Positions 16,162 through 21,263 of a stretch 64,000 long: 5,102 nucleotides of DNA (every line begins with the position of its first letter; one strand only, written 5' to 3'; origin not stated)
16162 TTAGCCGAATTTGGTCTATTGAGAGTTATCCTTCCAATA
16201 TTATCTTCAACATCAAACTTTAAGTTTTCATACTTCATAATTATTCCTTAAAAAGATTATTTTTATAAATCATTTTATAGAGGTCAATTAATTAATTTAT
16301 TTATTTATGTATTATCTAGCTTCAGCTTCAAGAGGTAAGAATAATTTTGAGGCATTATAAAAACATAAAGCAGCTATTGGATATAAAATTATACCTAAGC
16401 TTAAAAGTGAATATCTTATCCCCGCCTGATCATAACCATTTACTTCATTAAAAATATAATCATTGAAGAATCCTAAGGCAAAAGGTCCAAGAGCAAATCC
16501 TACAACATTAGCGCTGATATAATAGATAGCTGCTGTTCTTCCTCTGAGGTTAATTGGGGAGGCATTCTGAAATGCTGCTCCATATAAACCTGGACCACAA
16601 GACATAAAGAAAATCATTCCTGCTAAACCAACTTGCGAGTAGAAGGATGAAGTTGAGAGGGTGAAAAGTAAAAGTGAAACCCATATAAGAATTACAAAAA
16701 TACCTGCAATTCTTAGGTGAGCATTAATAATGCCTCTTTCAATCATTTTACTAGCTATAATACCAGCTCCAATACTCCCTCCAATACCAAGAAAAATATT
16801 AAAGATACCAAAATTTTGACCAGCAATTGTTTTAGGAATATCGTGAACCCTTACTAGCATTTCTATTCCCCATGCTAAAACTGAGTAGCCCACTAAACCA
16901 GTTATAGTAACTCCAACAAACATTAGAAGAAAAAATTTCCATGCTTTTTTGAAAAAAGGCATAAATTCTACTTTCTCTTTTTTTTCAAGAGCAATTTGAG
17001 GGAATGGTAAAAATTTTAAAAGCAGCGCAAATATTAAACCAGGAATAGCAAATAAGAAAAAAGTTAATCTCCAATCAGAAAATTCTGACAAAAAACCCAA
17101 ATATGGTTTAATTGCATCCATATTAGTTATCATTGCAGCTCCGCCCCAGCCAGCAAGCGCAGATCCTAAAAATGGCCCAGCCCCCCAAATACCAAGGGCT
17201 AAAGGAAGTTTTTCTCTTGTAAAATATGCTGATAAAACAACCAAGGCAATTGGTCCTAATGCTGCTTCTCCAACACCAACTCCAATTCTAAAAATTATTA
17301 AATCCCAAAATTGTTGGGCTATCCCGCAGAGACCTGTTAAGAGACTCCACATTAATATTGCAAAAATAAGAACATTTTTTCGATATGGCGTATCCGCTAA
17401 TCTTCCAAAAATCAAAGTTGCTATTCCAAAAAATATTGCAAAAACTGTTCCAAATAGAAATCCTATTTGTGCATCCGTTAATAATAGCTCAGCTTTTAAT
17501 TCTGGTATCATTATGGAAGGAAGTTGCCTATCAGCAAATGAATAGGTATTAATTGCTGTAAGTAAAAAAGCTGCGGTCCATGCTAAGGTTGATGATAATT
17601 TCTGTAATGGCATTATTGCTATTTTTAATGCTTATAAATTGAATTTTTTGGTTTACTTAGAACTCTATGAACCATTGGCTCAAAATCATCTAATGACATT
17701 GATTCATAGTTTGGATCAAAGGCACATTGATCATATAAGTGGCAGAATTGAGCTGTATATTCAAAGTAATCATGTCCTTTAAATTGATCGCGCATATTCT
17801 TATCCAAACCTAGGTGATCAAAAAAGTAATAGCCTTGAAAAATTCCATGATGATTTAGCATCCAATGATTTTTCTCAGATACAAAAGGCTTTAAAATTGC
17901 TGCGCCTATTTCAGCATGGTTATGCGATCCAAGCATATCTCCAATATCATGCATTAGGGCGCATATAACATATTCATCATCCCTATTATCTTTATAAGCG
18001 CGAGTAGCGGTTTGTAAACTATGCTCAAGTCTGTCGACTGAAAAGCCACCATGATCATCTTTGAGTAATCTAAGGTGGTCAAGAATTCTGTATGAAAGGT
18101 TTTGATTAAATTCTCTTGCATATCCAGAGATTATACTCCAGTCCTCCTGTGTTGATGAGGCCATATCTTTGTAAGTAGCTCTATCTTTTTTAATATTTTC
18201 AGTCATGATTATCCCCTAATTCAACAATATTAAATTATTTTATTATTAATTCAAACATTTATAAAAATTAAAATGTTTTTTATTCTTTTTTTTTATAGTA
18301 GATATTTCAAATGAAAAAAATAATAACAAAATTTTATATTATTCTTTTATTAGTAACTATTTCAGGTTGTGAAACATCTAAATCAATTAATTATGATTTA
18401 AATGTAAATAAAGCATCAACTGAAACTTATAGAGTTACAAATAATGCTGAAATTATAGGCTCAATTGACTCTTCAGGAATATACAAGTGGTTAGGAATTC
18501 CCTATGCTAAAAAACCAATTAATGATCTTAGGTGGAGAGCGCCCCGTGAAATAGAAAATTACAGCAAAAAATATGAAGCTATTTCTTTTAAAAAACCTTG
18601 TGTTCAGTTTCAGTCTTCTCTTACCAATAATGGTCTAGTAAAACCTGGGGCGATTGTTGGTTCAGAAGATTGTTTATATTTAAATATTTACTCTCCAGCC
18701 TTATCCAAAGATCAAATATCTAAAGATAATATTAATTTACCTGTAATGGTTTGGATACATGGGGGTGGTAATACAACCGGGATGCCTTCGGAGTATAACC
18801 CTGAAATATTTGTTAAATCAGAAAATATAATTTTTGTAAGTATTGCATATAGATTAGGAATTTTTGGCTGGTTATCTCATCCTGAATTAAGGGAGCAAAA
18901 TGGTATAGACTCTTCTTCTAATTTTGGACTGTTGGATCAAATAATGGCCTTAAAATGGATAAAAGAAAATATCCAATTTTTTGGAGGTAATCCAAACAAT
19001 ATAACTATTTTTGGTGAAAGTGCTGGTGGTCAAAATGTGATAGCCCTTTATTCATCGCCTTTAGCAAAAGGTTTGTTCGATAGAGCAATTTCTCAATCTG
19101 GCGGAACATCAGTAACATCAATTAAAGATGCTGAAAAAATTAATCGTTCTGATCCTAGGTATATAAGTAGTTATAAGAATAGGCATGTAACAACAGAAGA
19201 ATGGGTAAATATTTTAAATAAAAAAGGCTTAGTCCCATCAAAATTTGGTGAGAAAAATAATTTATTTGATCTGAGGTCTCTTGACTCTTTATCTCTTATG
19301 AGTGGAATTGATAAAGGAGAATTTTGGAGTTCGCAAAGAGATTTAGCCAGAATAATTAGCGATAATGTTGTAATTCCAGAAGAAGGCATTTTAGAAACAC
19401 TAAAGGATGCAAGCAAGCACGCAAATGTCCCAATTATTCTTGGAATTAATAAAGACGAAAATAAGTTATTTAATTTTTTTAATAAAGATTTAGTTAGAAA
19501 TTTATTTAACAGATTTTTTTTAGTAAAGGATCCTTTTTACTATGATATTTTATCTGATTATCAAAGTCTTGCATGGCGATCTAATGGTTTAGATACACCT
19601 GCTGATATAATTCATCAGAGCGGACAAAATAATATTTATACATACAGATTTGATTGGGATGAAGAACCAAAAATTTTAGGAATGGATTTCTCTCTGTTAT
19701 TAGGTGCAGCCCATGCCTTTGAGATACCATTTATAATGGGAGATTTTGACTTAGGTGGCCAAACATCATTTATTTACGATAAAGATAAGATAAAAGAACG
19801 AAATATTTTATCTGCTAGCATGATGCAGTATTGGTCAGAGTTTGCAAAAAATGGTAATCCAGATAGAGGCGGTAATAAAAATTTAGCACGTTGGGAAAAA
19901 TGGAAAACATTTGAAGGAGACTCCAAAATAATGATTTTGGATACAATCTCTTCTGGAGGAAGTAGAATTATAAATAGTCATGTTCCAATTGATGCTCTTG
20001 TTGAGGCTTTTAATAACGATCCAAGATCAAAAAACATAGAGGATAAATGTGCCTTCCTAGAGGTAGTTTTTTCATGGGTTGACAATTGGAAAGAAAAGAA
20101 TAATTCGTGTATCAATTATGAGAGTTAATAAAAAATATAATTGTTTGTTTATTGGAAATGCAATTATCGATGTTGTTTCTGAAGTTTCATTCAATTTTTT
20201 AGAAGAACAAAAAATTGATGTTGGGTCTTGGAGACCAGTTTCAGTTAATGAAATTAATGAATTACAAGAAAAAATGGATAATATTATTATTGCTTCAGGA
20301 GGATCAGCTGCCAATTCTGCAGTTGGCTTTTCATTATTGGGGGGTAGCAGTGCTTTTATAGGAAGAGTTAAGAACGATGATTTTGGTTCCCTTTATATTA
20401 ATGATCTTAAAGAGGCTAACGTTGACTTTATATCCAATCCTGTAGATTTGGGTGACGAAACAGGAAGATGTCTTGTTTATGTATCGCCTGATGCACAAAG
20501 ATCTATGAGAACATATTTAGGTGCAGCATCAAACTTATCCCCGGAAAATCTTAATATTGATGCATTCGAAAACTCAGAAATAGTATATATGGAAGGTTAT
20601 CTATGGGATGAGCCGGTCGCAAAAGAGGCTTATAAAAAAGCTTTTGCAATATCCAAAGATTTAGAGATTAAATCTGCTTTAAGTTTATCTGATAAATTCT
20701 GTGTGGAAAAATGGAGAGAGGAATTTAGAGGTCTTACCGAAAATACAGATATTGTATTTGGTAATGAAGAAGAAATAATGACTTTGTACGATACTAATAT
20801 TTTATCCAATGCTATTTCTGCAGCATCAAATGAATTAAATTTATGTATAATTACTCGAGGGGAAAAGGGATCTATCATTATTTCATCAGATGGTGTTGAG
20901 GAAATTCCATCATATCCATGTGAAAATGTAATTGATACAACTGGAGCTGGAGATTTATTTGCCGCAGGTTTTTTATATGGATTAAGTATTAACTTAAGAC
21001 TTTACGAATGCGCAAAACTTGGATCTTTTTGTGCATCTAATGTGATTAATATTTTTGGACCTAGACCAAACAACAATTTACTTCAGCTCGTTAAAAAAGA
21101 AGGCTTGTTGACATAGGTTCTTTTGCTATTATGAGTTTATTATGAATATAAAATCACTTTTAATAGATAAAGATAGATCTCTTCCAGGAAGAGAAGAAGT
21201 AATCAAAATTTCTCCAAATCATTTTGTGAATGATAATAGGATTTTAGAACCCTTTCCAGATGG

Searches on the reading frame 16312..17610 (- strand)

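Call 78: search_protein_families(library=pfam, proteins=[window:16312-17610:-], max_evalue=0.00001)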
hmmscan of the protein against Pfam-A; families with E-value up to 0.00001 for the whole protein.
window:16312-17610:- (432 aa): 1 family
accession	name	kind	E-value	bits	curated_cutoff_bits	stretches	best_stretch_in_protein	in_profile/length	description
PF07690.21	MFS_1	-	1.1e-30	107.2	33.4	1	22-376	6-347/347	Major Facilitator Superfamily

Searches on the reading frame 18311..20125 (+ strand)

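Call 78: search_protein_families(library=pfam, proteins=[window:18311-20125:+], max_evalue=0.00001)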
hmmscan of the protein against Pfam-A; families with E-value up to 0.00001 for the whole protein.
window:18311-20125:+ (605 aa): 3 families
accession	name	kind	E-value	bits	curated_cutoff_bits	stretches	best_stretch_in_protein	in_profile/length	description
PF00135.34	COesterase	-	1.9e-91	308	27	2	51-392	15-325/515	Carboxylesterase family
PF07859.19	Abhydrolase_3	-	2.5e-06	27.9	25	0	209-245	51-87/210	alpha/beta hydrolase fold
PF20434.5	BD-FAE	-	4.5e-06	26.8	26.8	0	211-241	71-101/215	BD-FAE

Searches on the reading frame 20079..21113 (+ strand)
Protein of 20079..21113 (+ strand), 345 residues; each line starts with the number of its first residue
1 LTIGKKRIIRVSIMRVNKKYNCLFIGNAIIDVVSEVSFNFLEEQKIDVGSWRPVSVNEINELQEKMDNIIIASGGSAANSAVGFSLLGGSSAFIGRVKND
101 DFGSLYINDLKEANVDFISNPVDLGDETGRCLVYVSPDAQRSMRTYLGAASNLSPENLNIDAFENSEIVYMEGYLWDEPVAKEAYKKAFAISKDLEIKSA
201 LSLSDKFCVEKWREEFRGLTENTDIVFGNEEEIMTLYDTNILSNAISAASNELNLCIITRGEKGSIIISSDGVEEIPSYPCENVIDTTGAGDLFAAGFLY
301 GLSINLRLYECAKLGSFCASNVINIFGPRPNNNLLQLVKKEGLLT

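Call 78: search_protein_families(library=pfam, proteins=[window:20079-21113:+], max_evalue=0.00001)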
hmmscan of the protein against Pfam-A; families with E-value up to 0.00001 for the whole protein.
window:20079-21113:+ (345 aa): 1 family
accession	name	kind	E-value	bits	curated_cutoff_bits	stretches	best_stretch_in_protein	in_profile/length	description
PF00294.29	PfkB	-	1.2e-50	173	25.8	1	62-328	25-295/302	pfkB family carbohydrate kinase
